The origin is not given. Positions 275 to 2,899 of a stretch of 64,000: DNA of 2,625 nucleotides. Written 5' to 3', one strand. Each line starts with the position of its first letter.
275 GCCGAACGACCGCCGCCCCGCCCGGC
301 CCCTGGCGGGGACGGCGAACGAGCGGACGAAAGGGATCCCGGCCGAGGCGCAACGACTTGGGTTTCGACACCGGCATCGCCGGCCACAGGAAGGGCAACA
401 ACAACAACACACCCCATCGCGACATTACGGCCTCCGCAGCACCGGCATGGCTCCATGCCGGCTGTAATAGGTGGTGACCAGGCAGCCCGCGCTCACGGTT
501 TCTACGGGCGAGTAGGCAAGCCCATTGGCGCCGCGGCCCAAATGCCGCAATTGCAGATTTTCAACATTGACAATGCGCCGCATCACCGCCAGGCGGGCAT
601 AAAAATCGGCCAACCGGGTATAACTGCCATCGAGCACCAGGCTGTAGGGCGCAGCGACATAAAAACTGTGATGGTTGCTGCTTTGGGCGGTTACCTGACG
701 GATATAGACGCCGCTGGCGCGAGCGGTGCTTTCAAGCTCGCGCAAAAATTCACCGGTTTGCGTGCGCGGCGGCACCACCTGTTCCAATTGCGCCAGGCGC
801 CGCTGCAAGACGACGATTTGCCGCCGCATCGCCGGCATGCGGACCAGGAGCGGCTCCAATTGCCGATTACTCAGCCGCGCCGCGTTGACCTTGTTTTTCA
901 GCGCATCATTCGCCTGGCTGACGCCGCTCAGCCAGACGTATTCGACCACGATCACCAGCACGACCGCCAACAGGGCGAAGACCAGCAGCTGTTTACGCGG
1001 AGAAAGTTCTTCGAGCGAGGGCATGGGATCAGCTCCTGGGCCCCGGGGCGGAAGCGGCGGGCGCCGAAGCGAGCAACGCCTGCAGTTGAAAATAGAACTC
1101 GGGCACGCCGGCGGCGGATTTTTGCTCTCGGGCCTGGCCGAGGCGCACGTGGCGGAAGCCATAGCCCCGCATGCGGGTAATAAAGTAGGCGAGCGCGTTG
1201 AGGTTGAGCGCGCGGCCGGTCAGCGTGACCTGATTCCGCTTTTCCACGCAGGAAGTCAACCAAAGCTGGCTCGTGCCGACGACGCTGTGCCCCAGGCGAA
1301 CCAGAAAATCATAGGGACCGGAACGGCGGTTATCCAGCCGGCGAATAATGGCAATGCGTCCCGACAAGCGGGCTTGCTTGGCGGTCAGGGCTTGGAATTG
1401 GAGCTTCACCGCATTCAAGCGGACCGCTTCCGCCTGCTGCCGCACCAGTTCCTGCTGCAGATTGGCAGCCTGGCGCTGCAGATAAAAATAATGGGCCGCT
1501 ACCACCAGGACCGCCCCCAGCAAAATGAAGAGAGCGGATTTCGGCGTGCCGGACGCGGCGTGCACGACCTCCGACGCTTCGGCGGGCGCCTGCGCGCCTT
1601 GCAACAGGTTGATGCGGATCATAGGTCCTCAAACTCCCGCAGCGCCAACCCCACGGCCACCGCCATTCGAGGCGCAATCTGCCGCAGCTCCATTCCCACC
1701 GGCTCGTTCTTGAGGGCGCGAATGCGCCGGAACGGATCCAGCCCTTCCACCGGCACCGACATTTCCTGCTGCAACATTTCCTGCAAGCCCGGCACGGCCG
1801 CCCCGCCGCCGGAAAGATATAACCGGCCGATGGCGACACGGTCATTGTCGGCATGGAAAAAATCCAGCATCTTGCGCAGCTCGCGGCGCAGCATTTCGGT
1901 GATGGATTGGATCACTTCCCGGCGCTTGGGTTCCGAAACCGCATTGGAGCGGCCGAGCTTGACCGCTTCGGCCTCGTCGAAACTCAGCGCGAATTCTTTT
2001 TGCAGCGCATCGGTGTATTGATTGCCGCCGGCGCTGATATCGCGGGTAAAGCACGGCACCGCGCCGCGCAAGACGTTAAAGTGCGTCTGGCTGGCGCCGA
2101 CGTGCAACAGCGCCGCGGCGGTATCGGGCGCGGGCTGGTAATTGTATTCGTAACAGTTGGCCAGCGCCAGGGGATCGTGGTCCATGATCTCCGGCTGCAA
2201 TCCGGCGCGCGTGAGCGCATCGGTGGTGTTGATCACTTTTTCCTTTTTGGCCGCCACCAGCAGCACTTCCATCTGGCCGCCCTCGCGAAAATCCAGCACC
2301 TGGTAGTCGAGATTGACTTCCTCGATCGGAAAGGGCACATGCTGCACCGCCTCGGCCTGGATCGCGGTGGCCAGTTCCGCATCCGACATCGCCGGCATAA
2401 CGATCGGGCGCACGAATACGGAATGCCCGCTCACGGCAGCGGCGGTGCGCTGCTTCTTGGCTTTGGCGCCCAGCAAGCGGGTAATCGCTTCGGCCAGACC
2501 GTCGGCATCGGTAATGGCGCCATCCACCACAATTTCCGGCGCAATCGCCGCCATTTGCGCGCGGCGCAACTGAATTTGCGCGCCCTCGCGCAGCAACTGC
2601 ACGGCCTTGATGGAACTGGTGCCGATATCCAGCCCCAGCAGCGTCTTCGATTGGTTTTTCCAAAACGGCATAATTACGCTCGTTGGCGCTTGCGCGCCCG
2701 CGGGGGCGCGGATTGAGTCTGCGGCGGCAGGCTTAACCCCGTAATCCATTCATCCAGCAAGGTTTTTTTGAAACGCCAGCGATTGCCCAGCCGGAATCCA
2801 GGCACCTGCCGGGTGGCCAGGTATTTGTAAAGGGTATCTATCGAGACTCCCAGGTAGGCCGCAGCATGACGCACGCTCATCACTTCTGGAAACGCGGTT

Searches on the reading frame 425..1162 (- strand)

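Call 62: search_protein_families(library=pfam, proteins=[window:425-1162:-], max_evalue=0.001)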
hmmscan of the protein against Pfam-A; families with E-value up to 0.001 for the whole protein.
window:425-1162:- (245 aa): 1 family
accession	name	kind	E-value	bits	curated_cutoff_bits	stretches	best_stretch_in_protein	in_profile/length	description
PF04350.18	PilO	-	1.3e-18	68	22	1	103-232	19-141/145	Pilus assembly protein, PilO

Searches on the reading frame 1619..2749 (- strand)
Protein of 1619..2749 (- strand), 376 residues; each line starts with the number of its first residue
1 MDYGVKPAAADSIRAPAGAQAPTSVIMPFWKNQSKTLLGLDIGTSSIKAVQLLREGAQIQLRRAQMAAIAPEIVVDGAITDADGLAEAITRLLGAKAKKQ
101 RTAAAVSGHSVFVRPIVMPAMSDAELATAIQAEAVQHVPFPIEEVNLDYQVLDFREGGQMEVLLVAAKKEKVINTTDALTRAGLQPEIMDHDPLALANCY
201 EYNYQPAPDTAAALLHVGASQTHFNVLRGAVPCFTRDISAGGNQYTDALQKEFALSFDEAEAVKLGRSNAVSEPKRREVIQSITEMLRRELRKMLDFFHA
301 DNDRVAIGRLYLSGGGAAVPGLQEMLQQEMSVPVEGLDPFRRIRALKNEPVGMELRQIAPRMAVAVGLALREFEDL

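Call 62: search_protein_families(library=pfam, proteins=[window:1619-2749:-], max_evalue=0.001)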
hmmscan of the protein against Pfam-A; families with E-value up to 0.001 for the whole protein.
window:1619-2749:- (376 aa): 2 families
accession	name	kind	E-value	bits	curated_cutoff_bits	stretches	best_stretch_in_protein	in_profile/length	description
PF11104.14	PilM_2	-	2.4e-68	231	27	1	39-373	1-340/340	Type IV pilus assembly protein PilM;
PF14450.12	FtsA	-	8.1e-10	39.6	31.8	1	213-339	1-112/127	Cell division protein FtsA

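Call 63: find_encoding_contigs(protein=window:1619-2749:-, flank=10000, max_places=3)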
Protein window:1619-2749:- (376 aa): no gene with exactly this product is on record in the collection.
